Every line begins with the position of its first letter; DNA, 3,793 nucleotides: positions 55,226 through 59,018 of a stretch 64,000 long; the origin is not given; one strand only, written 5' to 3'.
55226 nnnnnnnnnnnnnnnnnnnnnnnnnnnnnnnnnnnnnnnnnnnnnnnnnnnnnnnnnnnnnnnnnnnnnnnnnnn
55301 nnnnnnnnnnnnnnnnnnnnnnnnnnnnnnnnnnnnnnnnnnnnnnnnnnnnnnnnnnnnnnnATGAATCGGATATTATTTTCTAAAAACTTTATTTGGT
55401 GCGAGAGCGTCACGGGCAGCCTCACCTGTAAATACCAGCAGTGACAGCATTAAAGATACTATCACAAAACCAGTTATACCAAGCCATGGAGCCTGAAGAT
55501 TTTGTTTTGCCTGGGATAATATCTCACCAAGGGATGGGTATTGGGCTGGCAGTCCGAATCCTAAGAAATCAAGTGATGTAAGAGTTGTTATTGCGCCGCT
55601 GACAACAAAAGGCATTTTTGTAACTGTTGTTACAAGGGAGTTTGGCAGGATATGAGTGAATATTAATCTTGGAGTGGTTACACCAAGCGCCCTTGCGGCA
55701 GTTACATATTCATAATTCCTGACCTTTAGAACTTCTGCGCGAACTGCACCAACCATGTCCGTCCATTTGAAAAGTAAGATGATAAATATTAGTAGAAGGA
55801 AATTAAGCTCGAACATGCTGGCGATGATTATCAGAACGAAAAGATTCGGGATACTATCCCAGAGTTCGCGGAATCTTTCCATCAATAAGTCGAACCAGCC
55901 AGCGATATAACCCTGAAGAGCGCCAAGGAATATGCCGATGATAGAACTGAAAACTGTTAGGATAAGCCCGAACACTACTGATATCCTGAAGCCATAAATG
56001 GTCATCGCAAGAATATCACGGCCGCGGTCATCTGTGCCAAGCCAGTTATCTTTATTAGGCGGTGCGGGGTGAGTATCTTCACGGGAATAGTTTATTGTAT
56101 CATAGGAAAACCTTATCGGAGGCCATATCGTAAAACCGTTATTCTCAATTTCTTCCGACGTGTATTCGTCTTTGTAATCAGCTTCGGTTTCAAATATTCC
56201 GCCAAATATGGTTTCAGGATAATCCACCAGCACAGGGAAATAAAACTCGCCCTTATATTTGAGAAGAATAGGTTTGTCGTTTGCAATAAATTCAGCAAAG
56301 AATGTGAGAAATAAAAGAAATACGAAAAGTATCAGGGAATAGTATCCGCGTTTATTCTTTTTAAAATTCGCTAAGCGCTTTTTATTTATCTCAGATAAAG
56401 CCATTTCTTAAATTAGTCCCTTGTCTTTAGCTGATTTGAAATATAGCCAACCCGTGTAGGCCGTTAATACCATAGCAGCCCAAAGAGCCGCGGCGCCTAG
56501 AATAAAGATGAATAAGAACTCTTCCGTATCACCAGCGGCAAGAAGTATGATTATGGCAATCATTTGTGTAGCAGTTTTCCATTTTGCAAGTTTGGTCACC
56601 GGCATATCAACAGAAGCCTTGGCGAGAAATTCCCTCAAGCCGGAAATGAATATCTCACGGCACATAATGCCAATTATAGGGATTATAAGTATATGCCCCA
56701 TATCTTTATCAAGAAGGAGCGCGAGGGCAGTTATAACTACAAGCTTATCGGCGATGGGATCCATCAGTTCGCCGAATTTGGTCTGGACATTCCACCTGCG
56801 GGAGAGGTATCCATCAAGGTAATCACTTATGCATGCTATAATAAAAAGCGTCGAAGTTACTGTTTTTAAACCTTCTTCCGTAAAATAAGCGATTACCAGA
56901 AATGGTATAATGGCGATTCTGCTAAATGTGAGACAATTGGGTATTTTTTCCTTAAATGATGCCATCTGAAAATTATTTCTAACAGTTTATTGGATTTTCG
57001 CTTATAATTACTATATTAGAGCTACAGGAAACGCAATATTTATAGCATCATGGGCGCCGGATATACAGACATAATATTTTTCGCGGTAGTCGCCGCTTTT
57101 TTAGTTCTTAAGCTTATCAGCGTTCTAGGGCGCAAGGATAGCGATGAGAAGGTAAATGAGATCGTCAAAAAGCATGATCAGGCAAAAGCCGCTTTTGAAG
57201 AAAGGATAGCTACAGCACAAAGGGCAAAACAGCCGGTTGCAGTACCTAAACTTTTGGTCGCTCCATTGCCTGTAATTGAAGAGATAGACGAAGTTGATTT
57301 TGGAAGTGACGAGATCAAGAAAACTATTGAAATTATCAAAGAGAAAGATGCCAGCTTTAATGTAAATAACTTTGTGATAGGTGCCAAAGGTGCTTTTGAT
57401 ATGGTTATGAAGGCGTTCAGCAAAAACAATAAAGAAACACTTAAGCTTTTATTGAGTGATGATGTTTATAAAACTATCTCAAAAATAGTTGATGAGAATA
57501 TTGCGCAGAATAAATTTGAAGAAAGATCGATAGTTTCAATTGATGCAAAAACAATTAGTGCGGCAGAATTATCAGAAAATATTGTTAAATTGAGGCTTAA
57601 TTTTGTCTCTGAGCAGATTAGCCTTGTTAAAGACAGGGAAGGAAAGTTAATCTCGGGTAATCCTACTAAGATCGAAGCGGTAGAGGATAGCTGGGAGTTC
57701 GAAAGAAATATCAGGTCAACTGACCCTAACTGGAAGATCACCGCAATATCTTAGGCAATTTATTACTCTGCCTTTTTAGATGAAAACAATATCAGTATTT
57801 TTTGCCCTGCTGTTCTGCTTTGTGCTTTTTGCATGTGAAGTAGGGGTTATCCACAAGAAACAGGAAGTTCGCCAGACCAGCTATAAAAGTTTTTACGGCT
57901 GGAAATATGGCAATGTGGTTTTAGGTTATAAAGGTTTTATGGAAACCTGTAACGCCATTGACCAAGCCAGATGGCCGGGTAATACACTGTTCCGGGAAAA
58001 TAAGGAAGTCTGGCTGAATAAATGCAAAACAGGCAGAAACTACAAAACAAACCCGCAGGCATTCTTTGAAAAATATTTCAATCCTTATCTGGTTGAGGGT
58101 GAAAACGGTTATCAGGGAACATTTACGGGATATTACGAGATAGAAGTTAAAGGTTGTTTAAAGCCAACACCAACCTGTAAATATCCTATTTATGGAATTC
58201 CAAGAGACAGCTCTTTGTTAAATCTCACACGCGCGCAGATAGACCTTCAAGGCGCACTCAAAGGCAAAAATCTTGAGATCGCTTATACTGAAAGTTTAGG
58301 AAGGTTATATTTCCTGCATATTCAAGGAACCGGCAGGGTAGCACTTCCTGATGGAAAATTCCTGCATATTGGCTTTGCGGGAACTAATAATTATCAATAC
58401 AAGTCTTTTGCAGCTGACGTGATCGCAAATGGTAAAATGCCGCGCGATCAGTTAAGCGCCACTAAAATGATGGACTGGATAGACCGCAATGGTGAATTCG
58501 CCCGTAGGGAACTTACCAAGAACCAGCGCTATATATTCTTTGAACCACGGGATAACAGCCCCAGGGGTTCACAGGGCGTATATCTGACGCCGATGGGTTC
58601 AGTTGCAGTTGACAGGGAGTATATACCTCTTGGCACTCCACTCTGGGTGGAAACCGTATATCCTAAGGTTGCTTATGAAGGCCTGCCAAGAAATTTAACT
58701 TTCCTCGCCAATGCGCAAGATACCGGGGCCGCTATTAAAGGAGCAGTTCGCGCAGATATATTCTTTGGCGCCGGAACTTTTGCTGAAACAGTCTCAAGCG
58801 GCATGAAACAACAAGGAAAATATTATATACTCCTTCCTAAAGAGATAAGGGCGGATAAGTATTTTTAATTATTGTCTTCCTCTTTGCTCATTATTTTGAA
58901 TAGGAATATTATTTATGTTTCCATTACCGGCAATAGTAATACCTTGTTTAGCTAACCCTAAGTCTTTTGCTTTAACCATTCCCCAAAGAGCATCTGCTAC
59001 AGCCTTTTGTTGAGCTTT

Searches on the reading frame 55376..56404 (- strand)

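Call 24: search_protein_families(library=pfam, proteins=[window:55376-56404:-], max_evalue=0.00001)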
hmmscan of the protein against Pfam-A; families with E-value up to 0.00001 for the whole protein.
window:55376-56404:- (342 aa): 1 family
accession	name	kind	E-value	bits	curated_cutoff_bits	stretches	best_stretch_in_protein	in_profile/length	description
PF00528.27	BPD_transp_1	-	1.3e-24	87.4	26.4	1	157-336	1-180/184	Binding-protein-dependent transport system inner membrane component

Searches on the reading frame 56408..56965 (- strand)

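Call 24: search_protein_families(library=pfam, proteins=[window:56408-56965:-], max_evalue=0.00001)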
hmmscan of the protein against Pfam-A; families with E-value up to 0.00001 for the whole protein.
window:56408-56965:- (185 aa): 1 family
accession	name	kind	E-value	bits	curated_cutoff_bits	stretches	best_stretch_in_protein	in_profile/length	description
PF01066.26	CDP-OH_P_transf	-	1.4e-33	116.9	22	1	8-169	3-151/152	CDP-alcohol phosphatidyltransferase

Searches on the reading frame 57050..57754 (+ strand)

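Call 24: search_protein_families(library=pfam, proteins=[window:57050-57754:+], max_evalue=0.00001)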
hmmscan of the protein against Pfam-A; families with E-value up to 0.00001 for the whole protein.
window:57050-57754:+ (234 aa): 1 family
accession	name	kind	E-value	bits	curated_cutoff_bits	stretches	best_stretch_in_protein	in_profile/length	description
PF04280.21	Tim44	-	1.7e-35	122.7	29.6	1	91-233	3-145/147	Tim44-like domain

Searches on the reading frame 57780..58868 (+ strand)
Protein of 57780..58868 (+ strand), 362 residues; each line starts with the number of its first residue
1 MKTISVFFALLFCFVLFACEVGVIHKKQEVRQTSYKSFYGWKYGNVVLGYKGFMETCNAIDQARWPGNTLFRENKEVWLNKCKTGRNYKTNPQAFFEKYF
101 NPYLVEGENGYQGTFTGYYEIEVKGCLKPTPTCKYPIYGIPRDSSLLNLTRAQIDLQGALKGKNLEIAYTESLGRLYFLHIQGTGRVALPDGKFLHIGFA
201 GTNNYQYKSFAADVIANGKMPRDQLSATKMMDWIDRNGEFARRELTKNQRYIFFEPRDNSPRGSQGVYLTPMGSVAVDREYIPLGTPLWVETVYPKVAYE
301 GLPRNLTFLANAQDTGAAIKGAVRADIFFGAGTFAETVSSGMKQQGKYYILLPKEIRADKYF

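Call 24: search_protein_families(library=pfam, proteins=[window:57780-58868:+], max_evalue=0.00001)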
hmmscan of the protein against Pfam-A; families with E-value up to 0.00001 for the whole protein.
window:57780-58868:+ (362 aa): 2 families
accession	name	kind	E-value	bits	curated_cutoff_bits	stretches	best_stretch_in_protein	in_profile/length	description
PF03562.22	MltA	-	6.4e-35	121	24.3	1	115-254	2-162/163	MltA specific insert domain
PF06725.17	3D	-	1.2e-17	64.3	23.8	1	274-351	2-71/72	3D domain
